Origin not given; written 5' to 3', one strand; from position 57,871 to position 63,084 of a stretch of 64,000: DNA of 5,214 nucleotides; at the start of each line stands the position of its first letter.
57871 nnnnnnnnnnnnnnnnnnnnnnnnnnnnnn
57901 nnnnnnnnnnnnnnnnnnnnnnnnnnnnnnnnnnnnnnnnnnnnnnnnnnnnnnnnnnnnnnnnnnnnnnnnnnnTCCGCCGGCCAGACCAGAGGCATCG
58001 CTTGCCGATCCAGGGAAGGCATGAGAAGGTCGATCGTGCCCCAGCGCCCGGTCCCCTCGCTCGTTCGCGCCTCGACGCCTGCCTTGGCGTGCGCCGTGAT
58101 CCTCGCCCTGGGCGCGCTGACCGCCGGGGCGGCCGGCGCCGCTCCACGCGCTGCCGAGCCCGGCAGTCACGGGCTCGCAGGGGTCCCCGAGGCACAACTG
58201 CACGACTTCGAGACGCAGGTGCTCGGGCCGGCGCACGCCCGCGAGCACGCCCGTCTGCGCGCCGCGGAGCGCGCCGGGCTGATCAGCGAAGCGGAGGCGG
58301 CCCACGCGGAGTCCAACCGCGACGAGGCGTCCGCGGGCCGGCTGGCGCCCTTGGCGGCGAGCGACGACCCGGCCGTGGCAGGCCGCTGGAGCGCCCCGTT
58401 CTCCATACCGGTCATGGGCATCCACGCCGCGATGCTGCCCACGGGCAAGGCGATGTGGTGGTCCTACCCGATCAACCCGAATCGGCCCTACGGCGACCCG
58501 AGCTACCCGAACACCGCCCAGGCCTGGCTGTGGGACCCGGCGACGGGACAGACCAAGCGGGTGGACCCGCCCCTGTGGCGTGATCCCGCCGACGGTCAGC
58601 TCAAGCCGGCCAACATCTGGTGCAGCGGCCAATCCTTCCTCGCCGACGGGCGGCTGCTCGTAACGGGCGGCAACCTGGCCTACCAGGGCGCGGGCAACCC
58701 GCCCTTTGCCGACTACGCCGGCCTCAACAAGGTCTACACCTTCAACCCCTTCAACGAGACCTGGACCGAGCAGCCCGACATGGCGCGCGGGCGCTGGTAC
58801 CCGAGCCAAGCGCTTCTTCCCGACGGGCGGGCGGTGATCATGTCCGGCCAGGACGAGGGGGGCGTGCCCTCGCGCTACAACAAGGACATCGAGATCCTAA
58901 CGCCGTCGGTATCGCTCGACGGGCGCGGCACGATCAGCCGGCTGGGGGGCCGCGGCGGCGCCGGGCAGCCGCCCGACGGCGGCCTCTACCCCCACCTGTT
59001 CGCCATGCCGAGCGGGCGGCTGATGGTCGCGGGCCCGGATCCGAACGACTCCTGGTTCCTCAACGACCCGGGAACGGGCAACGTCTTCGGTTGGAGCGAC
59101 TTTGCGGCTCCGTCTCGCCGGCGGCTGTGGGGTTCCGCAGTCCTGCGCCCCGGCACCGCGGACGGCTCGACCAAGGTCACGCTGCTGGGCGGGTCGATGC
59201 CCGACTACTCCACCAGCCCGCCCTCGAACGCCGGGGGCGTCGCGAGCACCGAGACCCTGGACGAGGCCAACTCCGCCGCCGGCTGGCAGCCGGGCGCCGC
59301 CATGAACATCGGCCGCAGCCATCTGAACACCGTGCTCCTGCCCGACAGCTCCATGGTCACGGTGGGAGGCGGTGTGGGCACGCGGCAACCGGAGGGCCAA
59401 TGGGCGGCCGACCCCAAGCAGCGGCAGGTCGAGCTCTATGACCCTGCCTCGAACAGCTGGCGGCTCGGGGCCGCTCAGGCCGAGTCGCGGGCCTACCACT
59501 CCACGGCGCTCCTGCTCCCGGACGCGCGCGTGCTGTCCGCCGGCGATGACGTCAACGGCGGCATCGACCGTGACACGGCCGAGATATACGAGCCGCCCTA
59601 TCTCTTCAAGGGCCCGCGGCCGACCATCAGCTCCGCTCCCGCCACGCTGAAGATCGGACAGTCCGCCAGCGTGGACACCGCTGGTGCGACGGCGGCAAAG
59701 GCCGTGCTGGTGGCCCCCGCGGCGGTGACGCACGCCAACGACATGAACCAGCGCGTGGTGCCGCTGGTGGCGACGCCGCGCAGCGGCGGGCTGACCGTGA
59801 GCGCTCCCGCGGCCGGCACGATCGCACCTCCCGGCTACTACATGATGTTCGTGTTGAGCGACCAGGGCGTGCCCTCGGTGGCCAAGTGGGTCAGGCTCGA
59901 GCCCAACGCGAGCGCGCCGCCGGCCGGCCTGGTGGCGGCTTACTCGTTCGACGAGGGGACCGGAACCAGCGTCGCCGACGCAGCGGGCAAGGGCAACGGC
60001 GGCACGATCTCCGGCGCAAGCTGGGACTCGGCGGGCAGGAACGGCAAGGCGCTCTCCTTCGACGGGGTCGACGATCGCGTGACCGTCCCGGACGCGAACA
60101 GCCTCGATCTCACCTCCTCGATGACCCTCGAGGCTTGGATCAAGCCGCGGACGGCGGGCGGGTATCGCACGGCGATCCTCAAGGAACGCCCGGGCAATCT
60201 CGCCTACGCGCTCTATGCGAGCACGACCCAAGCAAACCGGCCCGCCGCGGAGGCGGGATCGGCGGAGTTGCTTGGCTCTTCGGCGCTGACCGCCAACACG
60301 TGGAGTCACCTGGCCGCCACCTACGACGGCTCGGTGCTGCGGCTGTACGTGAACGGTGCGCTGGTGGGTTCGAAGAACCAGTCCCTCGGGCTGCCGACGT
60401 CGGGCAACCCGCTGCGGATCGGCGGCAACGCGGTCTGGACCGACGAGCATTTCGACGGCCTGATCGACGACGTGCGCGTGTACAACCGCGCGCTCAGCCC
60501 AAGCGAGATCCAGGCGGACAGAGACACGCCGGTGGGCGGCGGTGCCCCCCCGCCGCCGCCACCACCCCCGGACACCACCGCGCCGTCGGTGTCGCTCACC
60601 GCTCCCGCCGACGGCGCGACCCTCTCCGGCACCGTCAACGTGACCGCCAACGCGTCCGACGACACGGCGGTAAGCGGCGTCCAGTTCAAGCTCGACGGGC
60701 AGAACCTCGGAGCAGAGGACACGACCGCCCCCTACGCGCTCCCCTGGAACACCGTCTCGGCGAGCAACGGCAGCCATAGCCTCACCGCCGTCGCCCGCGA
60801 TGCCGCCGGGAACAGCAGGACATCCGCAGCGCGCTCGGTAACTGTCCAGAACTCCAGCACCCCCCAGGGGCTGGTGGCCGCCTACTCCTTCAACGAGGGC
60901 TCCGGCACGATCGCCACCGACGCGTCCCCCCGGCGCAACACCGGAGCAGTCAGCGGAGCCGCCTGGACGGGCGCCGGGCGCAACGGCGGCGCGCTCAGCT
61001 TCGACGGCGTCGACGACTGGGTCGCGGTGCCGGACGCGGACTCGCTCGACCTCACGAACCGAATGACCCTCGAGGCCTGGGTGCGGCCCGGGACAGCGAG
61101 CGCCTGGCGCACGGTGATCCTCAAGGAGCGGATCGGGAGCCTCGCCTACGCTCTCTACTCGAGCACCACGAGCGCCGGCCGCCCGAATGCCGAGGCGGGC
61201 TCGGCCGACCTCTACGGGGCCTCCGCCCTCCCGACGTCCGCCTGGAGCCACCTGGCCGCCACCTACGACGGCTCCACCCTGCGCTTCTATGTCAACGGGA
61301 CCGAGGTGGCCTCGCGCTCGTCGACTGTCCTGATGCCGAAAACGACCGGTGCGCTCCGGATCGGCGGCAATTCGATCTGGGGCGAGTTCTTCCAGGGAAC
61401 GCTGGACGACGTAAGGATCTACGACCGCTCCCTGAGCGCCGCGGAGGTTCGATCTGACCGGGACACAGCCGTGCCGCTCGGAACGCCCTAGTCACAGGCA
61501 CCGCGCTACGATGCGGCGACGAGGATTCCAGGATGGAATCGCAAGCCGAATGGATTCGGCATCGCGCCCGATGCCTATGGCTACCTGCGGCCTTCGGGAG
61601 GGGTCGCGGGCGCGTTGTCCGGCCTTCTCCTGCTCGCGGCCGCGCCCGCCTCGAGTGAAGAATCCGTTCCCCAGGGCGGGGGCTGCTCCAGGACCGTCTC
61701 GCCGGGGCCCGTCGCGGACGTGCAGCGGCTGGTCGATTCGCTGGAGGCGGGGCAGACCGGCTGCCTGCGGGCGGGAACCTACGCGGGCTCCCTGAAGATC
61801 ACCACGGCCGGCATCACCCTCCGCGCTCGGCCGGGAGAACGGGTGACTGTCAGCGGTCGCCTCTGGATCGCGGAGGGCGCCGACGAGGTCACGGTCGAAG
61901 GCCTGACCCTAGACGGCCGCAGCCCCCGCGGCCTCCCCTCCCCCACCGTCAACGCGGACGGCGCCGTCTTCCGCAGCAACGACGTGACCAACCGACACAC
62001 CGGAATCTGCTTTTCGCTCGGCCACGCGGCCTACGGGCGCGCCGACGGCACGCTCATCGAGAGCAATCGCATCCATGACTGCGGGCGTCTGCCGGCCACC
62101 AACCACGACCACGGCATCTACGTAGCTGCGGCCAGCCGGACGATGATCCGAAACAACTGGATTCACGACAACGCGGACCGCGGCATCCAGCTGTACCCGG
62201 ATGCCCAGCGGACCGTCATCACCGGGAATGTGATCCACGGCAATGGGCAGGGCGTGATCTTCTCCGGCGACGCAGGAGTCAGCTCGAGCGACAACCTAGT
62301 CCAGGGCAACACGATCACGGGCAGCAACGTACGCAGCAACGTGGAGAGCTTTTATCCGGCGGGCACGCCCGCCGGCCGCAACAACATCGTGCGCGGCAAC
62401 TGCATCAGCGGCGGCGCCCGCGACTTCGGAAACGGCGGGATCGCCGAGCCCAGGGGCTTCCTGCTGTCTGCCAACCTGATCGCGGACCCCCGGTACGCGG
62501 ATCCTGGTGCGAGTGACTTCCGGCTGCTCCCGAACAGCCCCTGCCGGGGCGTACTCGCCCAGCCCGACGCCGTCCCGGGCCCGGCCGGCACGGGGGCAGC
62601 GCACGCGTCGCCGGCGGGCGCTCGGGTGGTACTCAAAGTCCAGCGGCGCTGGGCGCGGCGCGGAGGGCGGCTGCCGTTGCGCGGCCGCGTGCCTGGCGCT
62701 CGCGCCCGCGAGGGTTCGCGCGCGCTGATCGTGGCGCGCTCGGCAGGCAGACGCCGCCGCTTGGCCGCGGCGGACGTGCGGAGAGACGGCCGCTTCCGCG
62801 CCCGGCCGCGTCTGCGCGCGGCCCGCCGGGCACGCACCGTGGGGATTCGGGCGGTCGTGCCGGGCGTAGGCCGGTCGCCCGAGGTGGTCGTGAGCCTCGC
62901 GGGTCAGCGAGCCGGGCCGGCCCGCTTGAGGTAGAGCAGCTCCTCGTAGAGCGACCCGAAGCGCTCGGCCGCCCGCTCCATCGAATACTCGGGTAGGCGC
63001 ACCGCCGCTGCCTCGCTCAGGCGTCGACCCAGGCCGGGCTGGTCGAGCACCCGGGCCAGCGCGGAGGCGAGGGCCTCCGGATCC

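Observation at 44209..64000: Candidate novel system: a ~20 kb Wzx/Wzy-type glycan locus organised around a sortase and a 94-aa LPXTG mini-protein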

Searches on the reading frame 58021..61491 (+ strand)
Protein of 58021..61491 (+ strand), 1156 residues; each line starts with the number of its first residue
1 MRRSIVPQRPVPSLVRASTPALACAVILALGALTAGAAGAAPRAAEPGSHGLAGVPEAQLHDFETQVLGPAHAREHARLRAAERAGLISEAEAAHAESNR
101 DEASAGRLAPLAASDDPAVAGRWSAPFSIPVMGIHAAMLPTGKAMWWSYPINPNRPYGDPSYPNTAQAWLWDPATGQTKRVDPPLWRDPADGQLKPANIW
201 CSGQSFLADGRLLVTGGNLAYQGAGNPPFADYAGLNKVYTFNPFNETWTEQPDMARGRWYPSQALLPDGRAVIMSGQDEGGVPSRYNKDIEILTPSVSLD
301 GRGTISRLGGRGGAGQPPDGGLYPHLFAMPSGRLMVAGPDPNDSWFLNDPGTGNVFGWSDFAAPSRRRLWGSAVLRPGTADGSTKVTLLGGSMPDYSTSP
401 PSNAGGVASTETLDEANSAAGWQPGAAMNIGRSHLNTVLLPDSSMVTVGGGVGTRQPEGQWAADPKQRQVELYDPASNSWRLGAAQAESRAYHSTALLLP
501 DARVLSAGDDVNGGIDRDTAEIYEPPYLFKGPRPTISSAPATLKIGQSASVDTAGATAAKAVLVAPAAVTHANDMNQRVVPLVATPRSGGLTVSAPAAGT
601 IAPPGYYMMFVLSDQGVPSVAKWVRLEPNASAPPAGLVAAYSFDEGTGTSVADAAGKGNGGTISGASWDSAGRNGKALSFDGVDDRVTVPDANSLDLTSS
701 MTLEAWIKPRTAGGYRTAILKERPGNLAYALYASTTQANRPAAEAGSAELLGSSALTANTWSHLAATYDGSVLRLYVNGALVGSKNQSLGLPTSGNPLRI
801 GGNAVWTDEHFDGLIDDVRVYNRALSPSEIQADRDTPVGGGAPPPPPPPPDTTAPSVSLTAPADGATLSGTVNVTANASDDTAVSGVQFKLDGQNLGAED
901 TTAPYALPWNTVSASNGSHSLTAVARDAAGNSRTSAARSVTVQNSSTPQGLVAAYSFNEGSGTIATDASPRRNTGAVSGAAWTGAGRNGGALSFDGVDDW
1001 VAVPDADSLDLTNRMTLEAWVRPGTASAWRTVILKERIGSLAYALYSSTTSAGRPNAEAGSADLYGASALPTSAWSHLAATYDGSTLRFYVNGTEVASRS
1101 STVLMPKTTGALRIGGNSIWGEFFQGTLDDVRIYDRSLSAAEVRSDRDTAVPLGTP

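Call 6: search_protein_families(library=pfam, proteins=[window:58021-61491:+], max_evalue=0.01)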
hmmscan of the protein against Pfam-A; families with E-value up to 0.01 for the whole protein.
window:58021-61491:+ (1156 aa): 10 families
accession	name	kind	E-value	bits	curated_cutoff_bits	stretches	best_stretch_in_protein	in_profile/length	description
PF13385.13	Laminin_G_3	-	2.4e-70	236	27.6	2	681-831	1-151/151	Concanavalin A-like lectin/glucanases superfamily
PF09118.17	GO-like_E_set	-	7.6e-26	90.8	25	1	533-625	1-99/100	Galactose oxidase-like, Early set domain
PF17957.7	Big_7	-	2.8e-20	73.1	24.1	1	855-923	1-70/70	Bacterial Ig domain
PF07250.17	Glyoxal_oxid_N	-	8.5e-10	38.7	37.5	1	197-279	65-138/243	Glyoxal oxidase N-terminus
PF13964.12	Kelch_6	-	2.1e-08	34.3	25.3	0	200-258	2-50/50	Kelch motif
PF02210.31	Laminin_G_2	-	7.6e-06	26.9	22.9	0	753-821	47-124/126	Laminin G domain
PF19077.6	Big_13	-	0.00075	20.4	27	1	864-942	21-100/102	Bacterial Ig-like domain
PF24981.1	Beta-prop_ATRN-LZTR1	-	0.0027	17.4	50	0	436-508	152-219/289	Attractin/LZTR1 beta-propeller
PF02973.23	Sialidase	-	0.0038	17.2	26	0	803-832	157-183/189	Sialidase, N-terminal domain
PF01344.31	Kelch_1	-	0.0048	16.8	20.1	0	469-483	28-42/46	Kelch motif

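Call 88: search_protein_families(library=ncbifam, proteins=[window:58021-61488:+], max_evalue=0.00001)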
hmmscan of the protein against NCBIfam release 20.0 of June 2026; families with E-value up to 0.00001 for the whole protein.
window:58021-61488:+ (1156 aa): 2 families
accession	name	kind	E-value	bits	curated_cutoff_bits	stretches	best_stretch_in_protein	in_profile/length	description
NF052501.1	RdCuOxGlxASco2837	equivalog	4.1e-61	207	800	2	231-626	260-644/645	radical copper oxidase GlxA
NF052521.1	TafC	equivalog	1.6e-35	122.9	410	2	640-839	151-365/373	TafC family fimbrial protein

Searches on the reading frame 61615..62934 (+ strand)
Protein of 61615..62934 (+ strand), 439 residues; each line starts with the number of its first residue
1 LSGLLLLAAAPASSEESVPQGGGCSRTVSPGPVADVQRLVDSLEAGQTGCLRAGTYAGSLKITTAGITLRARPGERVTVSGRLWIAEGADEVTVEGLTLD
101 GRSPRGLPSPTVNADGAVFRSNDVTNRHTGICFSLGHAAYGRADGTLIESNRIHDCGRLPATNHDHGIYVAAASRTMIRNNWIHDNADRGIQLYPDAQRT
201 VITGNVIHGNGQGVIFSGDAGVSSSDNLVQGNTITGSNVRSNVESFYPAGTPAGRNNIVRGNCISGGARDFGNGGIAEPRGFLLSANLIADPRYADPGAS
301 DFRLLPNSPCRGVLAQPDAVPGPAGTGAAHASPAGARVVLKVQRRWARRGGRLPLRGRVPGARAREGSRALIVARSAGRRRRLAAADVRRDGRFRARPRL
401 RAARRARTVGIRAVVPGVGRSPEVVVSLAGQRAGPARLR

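Call 6: search_protein_families(library=pfam, proteins=[window:61615-62934:+], max_evalue=0.01)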
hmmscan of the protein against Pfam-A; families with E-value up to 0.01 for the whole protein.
window:61615-62934:+ (439 aa): 3 families
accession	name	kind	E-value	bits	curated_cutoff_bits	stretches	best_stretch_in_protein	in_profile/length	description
PF13229.12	Beta_helix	-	6.6e-15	55.5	25.9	1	114-242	31-147/158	Right handed beta helix region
PF05048.19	NosD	-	4e-12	46.5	23.6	1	115-266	69-204/212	Periplasmic copper-binding protein (NosD)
PF07602.17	DUF1565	-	0.00057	19.7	20.3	1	163-240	122-200/257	Protein of unknown function (DUF1565)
